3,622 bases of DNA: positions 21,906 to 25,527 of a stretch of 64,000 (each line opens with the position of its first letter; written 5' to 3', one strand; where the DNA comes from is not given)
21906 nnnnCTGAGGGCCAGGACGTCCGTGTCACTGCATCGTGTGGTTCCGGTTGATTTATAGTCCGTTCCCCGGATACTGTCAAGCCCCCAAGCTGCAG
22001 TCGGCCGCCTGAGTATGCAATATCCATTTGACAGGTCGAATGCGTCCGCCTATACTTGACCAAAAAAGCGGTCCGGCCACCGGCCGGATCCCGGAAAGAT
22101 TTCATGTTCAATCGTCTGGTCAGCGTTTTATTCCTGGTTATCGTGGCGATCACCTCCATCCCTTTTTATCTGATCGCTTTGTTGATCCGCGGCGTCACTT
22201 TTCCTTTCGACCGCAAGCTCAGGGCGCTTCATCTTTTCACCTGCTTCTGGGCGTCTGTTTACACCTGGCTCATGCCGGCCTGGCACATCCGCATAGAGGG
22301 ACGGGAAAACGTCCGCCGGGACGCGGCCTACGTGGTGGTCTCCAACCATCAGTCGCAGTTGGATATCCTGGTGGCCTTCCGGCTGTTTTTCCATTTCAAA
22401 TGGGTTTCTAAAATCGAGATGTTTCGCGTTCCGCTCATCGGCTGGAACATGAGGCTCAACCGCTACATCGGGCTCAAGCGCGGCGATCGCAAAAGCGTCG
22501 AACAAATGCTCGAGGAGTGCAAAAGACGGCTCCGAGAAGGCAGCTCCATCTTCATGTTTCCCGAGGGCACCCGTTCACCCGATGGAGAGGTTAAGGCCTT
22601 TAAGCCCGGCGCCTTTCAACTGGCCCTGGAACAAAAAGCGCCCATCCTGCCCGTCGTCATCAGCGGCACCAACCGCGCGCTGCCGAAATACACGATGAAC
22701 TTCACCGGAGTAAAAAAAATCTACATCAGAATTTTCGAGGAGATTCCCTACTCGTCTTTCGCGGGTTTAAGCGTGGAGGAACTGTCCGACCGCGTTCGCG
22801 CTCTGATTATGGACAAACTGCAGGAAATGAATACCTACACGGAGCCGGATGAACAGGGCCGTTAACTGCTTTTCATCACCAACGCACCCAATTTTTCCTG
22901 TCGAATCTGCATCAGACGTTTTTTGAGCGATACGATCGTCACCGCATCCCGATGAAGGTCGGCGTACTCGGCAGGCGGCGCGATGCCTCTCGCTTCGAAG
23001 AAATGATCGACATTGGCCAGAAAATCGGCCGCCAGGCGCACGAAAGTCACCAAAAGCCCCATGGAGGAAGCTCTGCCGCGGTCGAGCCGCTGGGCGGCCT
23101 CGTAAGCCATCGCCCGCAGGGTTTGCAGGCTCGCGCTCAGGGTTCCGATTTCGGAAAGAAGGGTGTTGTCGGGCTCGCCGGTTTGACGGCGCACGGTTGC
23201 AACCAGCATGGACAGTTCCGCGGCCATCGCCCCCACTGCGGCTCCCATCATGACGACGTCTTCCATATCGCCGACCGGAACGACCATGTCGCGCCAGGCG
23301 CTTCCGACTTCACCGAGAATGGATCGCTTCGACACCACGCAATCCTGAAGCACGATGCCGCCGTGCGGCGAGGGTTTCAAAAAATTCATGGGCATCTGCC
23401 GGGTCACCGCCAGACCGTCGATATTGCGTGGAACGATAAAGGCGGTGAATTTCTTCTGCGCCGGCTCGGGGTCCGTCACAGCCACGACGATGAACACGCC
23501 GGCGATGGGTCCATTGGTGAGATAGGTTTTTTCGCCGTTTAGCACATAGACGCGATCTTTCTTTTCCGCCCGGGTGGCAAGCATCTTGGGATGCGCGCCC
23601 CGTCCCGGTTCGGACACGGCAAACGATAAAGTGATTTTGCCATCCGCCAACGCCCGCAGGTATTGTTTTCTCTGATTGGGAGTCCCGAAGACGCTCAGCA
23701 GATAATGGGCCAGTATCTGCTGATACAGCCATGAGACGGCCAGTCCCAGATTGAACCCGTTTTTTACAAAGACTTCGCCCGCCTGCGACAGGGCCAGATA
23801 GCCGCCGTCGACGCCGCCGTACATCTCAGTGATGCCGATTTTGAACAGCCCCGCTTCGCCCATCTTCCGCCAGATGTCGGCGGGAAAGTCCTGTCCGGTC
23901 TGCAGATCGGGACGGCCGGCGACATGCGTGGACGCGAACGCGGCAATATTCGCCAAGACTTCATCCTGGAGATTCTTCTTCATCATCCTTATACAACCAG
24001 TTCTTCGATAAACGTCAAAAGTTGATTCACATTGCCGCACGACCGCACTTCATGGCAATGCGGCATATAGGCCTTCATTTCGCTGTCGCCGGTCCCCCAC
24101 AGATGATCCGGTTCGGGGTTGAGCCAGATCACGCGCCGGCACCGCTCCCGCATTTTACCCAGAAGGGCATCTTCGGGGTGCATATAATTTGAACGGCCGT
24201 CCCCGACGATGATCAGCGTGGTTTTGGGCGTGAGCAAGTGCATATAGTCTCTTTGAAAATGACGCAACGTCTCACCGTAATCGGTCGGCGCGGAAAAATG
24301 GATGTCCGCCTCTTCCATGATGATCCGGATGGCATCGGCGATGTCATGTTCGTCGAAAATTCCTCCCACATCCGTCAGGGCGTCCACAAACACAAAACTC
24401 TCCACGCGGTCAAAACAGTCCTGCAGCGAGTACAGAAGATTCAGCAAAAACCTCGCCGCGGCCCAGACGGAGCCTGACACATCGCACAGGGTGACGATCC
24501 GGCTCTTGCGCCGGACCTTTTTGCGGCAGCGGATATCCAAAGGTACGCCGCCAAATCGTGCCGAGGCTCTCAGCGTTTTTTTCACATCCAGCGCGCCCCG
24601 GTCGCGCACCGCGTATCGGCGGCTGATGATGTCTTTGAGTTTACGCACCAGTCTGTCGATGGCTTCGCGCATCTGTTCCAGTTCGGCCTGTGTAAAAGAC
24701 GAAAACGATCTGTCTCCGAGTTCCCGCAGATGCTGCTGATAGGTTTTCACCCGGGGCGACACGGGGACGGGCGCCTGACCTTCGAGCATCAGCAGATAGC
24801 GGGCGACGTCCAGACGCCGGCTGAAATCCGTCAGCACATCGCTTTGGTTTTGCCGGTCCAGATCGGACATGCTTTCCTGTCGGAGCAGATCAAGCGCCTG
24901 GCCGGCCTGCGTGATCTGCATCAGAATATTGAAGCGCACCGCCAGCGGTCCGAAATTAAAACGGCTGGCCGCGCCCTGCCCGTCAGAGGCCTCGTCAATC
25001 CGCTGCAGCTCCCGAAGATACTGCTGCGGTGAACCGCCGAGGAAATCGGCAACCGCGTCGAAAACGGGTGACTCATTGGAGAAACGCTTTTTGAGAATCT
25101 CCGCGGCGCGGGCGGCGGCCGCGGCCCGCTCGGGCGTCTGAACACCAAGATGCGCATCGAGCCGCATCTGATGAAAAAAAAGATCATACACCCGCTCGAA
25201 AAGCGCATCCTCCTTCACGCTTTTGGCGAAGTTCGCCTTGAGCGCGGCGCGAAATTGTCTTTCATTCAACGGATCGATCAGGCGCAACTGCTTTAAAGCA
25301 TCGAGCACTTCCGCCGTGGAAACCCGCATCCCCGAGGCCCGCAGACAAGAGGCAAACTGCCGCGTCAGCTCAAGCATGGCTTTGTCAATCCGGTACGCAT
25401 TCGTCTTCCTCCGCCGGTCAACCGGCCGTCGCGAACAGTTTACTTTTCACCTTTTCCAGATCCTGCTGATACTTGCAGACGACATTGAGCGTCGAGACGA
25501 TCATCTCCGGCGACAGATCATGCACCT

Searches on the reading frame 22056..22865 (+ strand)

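Call 73: search_protein_families(library=pfam, proteins=[window:22056-22865:+], max_evalue=0.00001)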
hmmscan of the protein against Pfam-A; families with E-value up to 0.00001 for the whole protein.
window:22056-22865:+ (269 aa): 1 family
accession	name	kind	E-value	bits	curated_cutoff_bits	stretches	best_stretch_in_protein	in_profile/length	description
PF01553.26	Acyltransferase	-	2.7e-32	111.8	23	1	77-203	1-132/132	Acyltransferase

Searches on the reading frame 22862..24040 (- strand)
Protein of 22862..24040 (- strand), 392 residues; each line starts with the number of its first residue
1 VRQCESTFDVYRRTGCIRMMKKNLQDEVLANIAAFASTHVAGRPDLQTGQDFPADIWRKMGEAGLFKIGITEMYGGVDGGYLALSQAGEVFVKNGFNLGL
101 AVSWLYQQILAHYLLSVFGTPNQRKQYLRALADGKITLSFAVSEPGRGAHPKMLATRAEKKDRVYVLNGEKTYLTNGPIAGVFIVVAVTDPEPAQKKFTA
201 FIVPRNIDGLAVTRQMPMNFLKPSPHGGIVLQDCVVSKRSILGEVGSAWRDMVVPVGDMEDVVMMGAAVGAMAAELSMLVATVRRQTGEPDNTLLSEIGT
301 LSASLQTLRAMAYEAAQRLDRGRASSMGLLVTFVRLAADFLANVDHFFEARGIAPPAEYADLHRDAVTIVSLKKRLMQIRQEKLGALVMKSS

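Call 73: search_protein_families(library=pfam, proteins=[window:22862-24040:-], max_evalue=0.00001)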
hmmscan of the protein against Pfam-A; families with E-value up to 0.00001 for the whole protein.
window:22862-24040:- (392 aa): 2 families
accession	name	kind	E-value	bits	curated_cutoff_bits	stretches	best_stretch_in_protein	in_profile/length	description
PF02771.21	Acyl-CoA_dh_N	-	7.7e-17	62.1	22.9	1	25-135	4-113/113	Acyl-CoA dehydrogenase, N-terminal domain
PF02770.24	Acyl-CoA_dh_M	-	1.3e-16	61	33.3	1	139-233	1-96/97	Acyl-CoA dehydrogenase, middle domain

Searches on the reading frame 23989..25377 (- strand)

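Call 73: search_protein_families(library=pfam, proteins=[window:23989-25377:-], max_evalue=0.00001)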
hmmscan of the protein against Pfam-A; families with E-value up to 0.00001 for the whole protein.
window:23989-25377:- (462 aa): 1 family
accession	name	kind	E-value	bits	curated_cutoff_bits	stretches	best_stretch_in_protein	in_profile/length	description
PF05762.20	VWA_CoxE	-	3.1e-41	141.7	26.4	1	239-450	4-219/222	VWA domain containing CoxE-like protein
